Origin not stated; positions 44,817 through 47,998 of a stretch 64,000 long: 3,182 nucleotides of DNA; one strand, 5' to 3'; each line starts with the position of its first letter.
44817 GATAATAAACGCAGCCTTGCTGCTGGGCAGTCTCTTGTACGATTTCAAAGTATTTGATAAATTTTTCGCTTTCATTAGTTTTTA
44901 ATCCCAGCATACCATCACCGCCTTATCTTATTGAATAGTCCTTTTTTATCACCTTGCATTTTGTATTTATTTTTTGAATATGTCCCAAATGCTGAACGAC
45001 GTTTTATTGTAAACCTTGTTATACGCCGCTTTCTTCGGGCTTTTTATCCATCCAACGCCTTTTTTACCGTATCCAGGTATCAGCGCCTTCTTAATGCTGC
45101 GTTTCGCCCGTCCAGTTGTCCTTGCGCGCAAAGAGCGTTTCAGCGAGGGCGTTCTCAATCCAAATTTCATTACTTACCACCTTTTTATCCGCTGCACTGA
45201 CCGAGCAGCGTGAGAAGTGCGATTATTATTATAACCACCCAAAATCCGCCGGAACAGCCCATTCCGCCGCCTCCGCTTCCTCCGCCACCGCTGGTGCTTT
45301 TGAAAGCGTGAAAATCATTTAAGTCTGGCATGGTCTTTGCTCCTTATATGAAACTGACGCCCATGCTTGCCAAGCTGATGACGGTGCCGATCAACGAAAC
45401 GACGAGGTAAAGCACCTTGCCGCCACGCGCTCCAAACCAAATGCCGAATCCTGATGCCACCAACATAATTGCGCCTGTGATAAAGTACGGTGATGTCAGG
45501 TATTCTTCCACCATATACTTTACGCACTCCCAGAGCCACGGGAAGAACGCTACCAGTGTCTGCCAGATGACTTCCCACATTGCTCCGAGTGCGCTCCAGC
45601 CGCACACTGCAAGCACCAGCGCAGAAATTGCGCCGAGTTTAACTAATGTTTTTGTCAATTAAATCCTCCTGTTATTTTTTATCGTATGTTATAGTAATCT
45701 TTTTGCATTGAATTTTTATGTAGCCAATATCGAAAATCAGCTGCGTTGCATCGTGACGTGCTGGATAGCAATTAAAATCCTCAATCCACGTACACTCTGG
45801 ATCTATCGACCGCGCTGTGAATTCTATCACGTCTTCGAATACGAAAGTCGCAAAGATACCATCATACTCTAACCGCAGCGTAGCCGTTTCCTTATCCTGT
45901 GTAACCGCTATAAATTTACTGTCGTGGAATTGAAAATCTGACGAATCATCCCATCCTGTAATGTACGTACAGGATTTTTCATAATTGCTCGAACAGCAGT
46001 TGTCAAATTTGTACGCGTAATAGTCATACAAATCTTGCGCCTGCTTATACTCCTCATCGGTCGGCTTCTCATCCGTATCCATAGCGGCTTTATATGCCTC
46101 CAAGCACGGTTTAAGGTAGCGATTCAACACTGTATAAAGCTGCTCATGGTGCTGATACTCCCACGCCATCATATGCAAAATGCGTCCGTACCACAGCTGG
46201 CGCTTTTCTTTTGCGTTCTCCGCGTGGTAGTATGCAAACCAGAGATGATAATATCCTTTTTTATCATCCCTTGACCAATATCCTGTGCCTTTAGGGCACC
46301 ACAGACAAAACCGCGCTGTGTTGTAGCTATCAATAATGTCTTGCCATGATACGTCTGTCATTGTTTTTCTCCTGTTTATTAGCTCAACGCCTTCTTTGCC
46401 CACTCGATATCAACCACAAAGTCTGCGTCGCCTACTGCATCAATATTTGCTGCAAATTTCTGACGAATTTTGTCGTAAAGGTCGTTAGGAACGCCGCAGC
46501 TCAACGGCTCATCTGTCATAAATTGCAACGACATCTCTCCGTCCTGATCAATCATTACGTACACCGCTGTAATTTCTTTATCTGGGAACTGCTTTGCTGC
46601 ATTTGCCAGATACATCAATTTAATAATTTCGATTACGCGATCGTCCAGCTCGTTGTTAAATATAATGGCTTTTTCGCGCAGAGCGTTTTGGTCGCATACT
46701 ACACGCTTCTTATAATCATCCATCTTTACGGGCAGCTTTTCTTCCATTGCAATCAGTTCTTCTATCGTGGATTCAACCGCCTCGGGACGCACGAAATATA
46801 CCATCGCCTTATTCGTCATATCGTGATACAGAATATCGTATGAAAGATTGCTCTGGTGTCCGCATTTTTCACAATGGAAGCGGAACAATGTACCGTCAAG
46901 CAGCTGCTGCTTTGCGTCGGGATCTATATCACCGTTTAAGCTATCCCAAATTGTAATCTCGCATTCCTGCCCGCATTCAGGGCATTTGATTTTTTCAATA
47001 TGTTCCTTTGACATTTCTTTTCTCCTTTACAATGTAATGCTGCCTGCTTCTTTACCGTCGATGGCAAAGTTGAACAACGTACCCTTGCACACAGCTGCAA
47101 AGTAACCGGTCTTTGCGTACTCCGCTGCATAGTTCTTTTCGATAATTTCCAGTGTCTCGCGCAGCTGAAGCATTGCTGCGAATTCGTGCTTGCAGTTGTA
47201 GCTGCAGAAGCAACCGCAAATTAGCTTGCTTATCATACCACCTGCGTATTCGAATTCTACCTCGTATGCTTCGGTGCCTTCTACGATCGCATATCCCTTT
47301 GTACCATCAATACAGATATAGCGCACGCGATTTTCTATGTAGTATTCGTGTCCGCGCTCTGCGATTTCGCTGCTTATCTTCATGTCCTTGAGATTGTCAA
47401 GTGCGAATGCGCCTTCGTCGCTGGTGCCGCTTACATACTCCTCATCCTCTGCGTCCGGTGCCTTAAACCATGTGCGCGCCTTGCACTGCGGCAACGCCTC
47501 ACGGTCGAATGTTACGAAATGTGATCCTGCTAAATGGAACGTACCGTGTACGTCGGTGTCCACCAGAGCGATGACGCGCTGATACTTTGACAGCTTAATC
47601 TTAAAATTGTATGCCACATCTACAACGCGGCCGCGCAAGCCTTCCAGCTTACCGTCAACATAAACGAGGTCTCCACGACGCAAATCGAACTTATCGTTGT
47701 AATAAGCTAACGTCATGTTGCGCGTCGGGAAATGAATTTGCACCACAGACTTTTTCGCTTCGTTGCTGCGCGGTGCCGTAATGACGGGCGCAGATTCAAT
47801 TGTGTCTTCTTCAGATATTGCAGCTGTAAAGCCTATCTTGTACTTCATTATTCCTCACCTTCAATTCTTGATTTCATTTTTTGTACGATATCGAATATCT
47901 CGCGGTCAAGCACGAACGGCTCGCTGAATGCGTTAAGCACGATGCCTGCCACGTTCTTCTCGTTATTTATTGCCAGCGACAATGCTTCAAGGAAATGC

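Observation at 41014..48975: Twelve-gene, tightly packed cargo operon between twin serine recombinases and the element edge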

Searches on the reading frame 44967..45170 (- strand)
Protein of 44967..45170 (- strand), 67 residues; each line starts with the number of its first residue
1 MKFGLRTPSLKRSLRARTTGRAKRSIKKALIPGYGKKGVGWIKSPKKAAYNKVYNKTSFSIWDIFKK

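Call 3: search_protein_families(library=pfam, proteins=[window:44967-45170:-], max_evalue=0.1)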
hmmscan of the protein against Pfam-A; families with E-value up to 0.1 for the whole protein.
window:44967-45170:- (67 aa): 0 families

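Call 5: search_protein_families(library=phrogs, proteins=[window:44967-45170:-], max_evalue=0.01)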
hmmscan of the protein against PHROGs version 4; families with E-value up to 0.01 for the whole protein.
window:44967-45170:- (67 aa): 5 families
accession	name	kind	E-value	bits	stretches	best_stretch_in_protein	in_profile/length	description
phrog_10934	-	unknown function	1.6e-31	109.5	1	1-67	1-67/103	-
phrog_3374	-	unknown function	4.4e-31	109.3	1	1-67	1-67/268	-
phrog_29766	-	unknown function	1.5e-28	100.2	1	1-66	1-66/149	-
phrog_4721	-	unknown function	1.2e-26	94.7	1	1-66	1-66/304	-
phrog_17596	-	unknown function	7e-06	26.8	1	34-60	2-28/196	-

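Call 6: search_protein_families(library=padloc, proteins=[window:44967-45170:-], max_evalue=0.01)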
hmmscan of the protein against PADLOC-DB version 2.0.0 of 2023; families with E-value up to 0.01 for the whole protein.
window:44967-45170:- (67 aa): 0 families

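Call 7: search_protein_families(library=ncbifam, proteins=[window:44967-45170:-], max_evalue=0.01)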
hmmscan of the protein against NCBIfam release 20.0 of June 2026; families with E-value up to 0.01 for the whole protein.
window:44967-45170:- (67 aa): 0 families

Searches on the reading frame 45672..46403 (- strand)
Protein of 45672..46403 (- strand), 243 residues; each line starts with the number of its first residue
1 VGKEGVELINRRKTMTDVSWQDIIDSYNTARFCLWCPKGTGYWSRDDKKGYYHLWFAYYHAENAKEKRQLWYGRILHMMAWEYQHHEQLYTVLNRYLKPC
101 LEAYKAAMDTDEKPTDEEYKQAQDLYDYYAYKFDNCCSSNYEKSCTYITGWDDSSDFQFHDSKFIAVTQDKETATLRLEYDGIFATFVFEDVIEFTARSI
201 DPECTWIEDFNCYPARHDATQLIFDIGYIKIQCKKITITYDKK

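Call 3: search_protein_families(library=pfam, proteins=[window:45672-46403:-], max_evalue=0.1)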
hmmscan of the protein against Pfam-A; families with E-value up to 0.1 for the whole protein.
window:45672-46403:- (243 aa): 0 families

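Call 5: search_protein_families(library=phrogs, proteins=[window:45672-46403:-], max_evalue=0.01)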
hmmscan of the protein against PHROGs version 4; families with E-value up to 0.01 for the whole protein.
window:45672-46403:- (243 aa): 0 families

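Call 6: search_protein_families(library=padloc, proteins=[window:45672-46403:-], max_evalue=0.01)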
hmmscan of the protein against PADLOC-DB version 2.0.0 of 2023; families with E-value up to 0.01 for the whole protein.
window:45672-46403:- (243 aa): 0 families

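Call 7: search_protein_families(library=ncbifam, proteins=[window:45672-46403:-], max_evalue=0.01)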
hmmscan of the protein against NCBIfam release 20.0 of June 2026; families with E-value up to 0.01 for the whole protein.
window:45672-46403:- (243 aa): 0 families

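Call 82: search_solved_structures(query=window:45672-46361:-, max_evalue=1)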
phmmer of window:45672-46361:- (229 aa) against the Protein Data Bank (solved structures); distinct sequences matched with E-value up to 1: 0.

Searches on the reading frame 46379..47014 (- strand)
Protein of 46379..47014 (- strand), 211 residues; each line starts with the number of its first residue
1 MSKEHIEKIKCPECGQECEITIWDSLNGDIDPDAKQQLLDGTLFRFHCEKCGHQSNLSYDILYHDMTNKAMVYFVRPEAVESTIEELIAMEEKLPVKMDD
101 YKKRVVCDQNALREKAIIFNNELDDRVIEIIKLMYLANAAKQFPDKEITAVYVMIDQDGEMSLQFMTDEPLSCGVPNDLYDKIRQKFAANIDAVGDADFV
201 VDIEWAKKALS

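Call 3: search_protein_families(library=pfam, proteins=[window:46379-47014:-], max_evalue=0.1)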
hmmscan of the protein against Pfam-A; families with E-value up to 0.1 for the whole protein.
window:46379-47014:- (211 aa): 17 families
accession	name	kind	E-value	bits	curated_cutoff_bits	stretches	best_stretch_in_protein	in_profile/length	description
PF14353.12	CpXC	-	2.2e-37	128.2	25.4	1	9-132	1-121/121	CpXC protein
PF24042.1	DUF7351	-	0.0016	18.6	31.2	1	11-81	69-128/177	Domain of unknown function (DUF7351)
PF14803.11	Zn_ribbon_Nudix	-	0.0039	17.5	25.6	0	44-53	21-30/34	Nudix N-terminal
PF09723.15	Zn_ribbon_8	-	0.0046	17.4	34.4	0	43-55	3-15/41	Zinc ribbon domain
PF22415.1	PSV_ORF131-like_dom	-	0.01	16.2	27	0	8-28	22-42/80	PSV_Hypothetical protein ORF131-like domain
PF03367.19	Zn_ribbon_ZPR1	-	0.021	14.7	23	0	43-56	33-46/56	ZPR1 zinc-finger domain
PF23454.1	Zn_ribbon_Brz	-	0.04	14.9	27.9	0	6-22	3-19/58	Transcriptional regulator Brz zinc beta ribbon domain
PF10071.14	DUF2310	-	0.042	13.5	25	1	4-60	214-254/255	Zn-ribbon-containing, possibly nucleic-acid-binding protein (DUF2310)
PF25206.1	DUF7836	-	0.043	14.1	26.7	0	39-58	24-43/59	Domain of unknown function (DUF7836)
PF21817.3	CapR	-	0.054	14.1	24.2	0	42-62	29-50/67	CapR homology domain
PF05129.18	Zn_ribbon_Elf1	-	0.056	14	29.8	0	3-30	41-67/79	Transcription elongation factor Elf1 like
PF12760.12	Zn_ribbon_IS1595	-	0.068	13.6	25.4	0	9-54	19-46/46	Transposase zinc-ribbon domain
PF21957.2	Zn_ribbon_16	-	0.07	13.5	27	0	6-21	12-27/65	Zinc beta-ribbon finger, putative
PF23477.1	zf_Tbcl_2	-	0.072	13.2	27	0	8-20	5-17/37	Probable treble clef zinc finger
PF23499.1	YnfU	-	0.078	13.3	27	0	8-19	16-27/49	YnfU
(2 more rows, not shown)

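Call 5: search_protein_families(library=phrogs, proteins=[window:46379-47014:-], max_evalue=0.01)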
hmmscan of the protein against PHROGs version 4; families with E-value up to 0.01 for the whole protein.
window:46379-47014:- (211 aa): 1 family
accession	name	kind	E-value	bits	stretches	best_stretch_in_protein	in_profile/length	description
phrog_10675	-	unknown function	0.0049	18.1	0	8-71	5-57/98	-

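Call 6: search_protein_families(library=padloc, proteins=[window:46379-47014:-], max_evalue=0.01)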
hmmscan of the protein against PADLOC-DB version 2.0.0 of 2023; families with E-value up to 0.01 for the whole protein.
window:46379-47014:- (211 aa): 0 families

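Call 7: search_protein_families(library=ncbifam, proteins=[window:46379-47014:-], max_evalue=0.01)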
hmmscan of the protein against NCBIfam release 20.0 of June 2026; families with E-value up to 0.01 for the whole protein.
window:46379-47014:- (211 aa): 1 family
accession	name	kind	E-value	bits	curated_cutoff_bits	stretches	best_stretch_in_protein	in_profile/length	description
NF047912.1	ECs_2282_CxxC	subfamily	0.0043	16.9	37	0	8-17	2-11/60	ECs_2282 family putative zinc-binding protein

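Call 56: find_related_loci(query=window:46379-47014:-, collection=viral_contigs, flank=8000)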
Query window:46379-47014:- (211 aa) in viral_contigs; peptide patterns used: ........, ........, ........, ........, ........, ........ (x = any residue, [..] = any of these).
12 stretches matched a pattern, but none encodes a relative of the query by tblastn (E <= 1e-3).

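Call 83: search_solved_structures(query=window:46379-47014:-, max_evalue=1)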
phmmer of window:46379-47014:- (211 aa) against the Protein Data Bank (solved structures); distinct sequences matched with E-value up to 1: 3.
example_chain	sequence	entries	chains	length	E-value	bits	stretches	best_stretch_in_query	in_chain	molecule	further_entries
9e5c_1c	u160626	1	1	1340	0.018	18.3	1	40-163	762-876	CMF5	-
4ue0_A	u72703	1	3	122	0.46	13.8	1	130-191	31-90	FIBER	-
3ec5_A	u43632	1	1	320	0.79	13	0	117-170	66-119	Outer Surface Protein A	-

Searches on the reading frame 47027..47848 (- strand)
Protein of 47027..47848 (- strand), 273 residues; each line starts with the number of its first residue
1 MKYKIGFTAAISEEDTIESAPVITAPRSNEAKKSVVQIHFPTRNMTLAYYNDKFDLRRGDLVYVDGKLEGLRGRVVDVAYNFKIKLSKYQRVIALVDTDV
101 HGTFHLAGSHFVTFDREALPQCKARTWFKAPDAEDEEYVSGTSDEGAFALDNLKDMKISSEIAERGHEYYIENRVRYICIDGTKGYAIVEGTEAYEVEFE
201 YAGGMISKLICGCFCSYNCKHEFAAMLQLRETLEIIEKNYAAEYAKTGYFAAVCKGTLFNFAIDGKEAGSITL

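Call 3: search_protein_families(library=pfam, proteins=[window:47027-47848:-], max_evalue=0.1)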
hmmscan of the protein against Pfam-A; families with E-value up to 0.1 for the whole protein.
window:47027-47848:- (273 aa): 1 family
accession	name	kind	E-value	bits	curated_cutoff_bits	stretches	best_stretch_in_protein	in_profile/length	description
PF09378.16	HAS-barrel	-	0.0092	16.5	25.2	1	46-92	13-59/90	HAS barrel domain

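Call 5: search_protein_families(library=phrogs, proteins=[window:47027-47848:-], max_evalue=0.01)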
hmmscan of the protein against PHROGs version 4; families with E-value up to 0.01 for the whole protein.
window:47027-47848:- (273 aa): 0 families

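Call 6: search_protein_families(library=padloc, proteins=[window:47027-47848:-], max_evalue=0.01)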
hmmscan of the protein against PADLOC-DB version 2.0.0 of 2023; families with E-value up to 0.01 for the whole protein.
window:47027-47848:- (273 aa): 2 families
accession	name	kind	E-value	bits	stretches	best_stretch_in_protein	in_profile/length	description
PDLC05053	PDC-S62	-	1.2e-05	22.1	1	151-235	12-96/566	-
PDLC02850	DpdE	-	0.0039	13.1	1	160-227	17-84/1282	DpdE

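Call 7: search_protein_families(library=ncbifam, proteins=[window:47027-47848:-], max_evalue=0.01)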
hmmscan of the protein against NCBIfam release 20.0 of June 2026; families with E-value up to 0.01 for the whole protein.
window:47027-47848:- (273 aa): 0 families

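Call 38: find_related_loci(query=window:47027-47848:-, collection=viral_contigs, flank=10000)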
Query window:47027-47848:- (273 aa) in viral_contigs; peptide patterns used: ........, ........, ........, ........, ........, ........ (x = any residue, [..] = any of these).
20 stretches matched a pattern; 11 encode a relative of the query (tblastn E <= 1e-3); 11 distinct loci.
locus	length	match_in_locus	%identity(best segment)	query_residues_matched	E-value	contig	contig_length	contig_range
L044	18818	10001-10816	69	1-273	3e-125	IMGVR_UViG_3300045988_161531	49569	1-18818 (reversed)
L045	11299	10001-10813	69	1-273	1e-123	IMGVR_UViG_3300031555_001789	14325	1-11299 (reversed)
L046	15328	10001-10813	64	1-273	4e-119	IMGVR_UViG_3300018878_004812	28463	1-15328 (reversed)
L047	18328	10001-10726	69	31-273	1e-114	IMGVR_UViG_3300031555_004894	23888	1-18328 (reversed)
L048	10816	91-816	69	31-273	1e-114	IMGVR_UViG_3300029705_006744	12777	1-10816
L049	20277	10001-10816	64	1-273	5e-114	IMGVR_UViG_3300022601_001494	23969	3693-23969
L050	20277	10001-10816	64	1-273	5e-114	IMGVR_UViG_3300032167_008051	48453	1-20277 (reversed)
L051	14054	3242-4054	64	1-273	5e-113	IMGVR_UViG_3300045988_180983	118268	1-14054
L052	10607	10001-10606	68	31-233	9e-94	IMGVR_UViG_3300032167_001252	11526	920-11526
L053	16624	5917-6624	40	1-230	6e-47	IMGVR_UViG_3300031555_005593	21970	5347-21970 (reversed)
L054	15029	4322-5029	40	1-230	6e-47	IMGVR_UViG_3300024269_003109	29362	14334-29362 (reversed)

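Call 42: search_protein_families(library=pfam, proteins=[L044:9318-9920:+, L044:11580-12647:+, L044:12647-13012:+, L044:13028-13555:+, L044:13580-14782:+, L044:14785-15777:+, L044:15743-16633:+, L044:16630-17265:+, L044:17281-18759:+], max_evalue=0.01)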
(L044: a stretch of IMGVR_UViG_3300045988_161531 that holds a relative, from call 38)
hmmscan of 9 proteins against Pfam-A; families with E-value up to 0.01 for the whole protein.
L044:9318-9920:+ (200 aa): 0 families

L044:11580-12647:+ (355 aa): 2 families
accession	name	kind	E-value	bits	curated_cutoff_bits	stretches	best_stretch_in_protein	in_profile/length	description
PF14414.12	WHH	-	9.9e-15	54.5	25.1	1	300-342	3-41/43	A nuclease of the HNH/ENDO VII superfamily with conserved WHH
PF12639.13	Colicin-DNase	-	6.5e-11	43.3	25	1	249-326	2-90/96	DNase/tRNase domain of colicin-like bacteriocin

L044:12647-13012:+ (121 aa): 2 families
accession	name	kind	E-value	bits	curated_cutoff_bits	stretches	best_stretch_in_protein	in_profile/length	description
PF09346.15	SMI1_KNR4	-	8.1e-07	30.1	25.4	1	61-116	69-124/125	SMI1 / KNR4 family (SUKH-1)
PF14568.11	SUKH_6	-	1.8e-06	28.9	27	1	70-115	71-119/119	SMI1-KNR4 cell-wall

L044:13028-13555:+ (175 aa): 0 families

L044:13580-14782:+ (400 aa): 2 families
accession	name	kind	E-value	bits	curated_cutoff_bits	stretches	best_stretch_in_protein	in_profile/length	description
PF12704.14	MacB_PCD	-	5.9e-06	27.1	27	1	13-201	7-192/207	MacB-like periplasmic core domain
PF25692.1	Phage_depo_C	-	0.003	18.4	25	0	43-96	13-64/90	Phage depolymerase C-terminal beta sandwich domain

L044:14785-15777:+ (330 aa): 0 families

L044:15743-16633:+ (296 aa): 14 families
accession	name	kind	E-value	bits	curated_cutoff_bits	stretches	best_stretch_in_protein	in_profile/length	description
PF00005.33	ABC_tran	-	5.7e-14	53.3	25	1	36-224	5-137/137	ABC transporter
PF13304.12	AAA_21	-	9.3e-11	42.8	27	1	192-255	236-298/304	AAA domain, putative AbiEii toxin, Type IV TA system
PF02463.25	SMC_N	-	3.2e-10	40.2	40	1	167-259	109-201/220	RecF/RecN/SMC N terminal domain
PF03215.21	Rad17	-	0.00031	21.2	23.8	1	38-109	41-111/186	Rad17 P-loop domain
PF03266.21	NTPase_1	-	0.0021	18.4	23.9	0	45-71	2-29/168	NTPase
PF13401.12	AAA_22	-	0.0027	18.5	27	0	43-69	6-32/130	AAA domain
PF13555.12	AAA_29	-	0.0035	17.5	27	1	37-59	17-39/61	P-loop containing region of AAA domain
PF05729.18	NACHT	-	0.0039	17.5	26.7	0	43-69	1-27/167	NACHT domain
PF13207.12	AAA_17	-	0.0041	17.8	27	0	49-93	2-37/136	AAA domain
PF13175.12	AAA_15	-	0.0043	17.2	32.1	0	44-62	25-43/374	AAA ATPase domain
PF13476.12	AAA_23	-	0.0045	18.1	27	1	23-62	2-39/201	AAA domain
PF24883.2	NPHP3_N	-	0.0057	17.3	24.8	0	43-69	23-49/164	Nephrocystin 3, N-terminal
PF05496.18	RuvB_N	-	0.0074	16.5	27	0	41-83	32-74/159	Holliday junction DNA helicase RuvB P-loop domain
PF02367.23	TsaE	-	0.008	16.6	26.6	0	29-67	8-46/128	Threonylcarbamoyl adenosine biosynthesis protein TsaE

L044:16630-17265:+ (211 aa): 0 families

L044:17281-18759:+ (492 aa): 0 families

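Call 43: search_protein_families(library=padloc, proteins=[L044:9318-9920:+, L044:11580-12647:+, L044:12647-13012:+, L044:13028-13555:+, L044:13580-14782:+, L044:14785-15777:+, L044:15743-16633:+, L044:16630-17265:+, L044:17281-18759:+], max_evalue=0.01)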
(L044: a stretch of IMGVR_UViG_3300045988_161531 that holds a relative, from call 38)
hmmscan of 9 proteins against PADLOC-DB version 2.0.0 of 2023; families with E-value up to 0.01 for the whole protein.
L044:9318-9920:+ (200 aa): 0 families

L044:11580-12647:+ (355 aa): 0 families

L044:12647-13012:+ (121 aa): 0 families

L044:13028-13555:+ (175 aa): 0 families

L044:13580-14782:+ (400 aa): 0 families

L044:14785-15777:+ (330 aa): 0 families

L044:15743-16633:+ (296 aa): 28 families (the best 25 are shown)
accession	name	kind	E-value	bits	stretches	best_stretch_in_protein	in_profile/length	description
PDLC04135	mad3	-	1.2e-17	62.6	2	185-257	255-324/374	mads_3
PDLC02980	AriA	-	7.3e-12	43.9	1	192-255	236-298/304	-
PDLC03859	LmuB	-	9.4e-09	33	1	16-62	3-44/611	-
PDLC03878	NsnB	-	3.5e-08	31.6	2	42-64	21-43/345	-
PDLC04164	AriA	-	3.5e-07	28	1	192-258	170-234/253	-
PDLC02914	ATPase-Toprim_I-B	-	1.7e-06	25.5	1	23-63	5-46/443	-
PDLC02335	AbiLi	-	2.8e-06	24.6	0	39-62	73-96/326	AbiLi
PDLC04239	PDC-M01A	-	4.5e-06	23.4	1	37-72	196-230/552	-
PDLC04140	mad8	-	1.2e-05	23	1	37-72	22-57/314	mads_8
PDLC04680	PDC-M49A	-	9.7e-05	19.1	1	187-257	532-600/674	-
PDLC04214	HEC-02A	-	0.0001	19.7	0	194-256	216-278/338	-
PDLC02979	AriA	-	0.00023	19.1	1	43-62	23-43/373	-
PDLC04391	PDC-M07A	-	0.00029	17.9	1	192-259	282-348/412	-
PDLC04244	PDC-M01A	-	0.00033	17.6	1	185-288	317-422/482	-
PDLC00290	PtuA1|PtuA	-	0.00054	17.4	0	44-73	25-54/414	AAA ATPase domain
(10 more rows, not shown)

L044:16630-17265:+ (211 aa): 0 families

L044:17281-18759:+ (492 aa): 1 family
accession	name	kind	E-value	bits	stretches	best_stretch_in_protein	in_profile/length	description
PDLC04409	PDC-M09B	-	0.00011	18.9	1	198-401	210-387/480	-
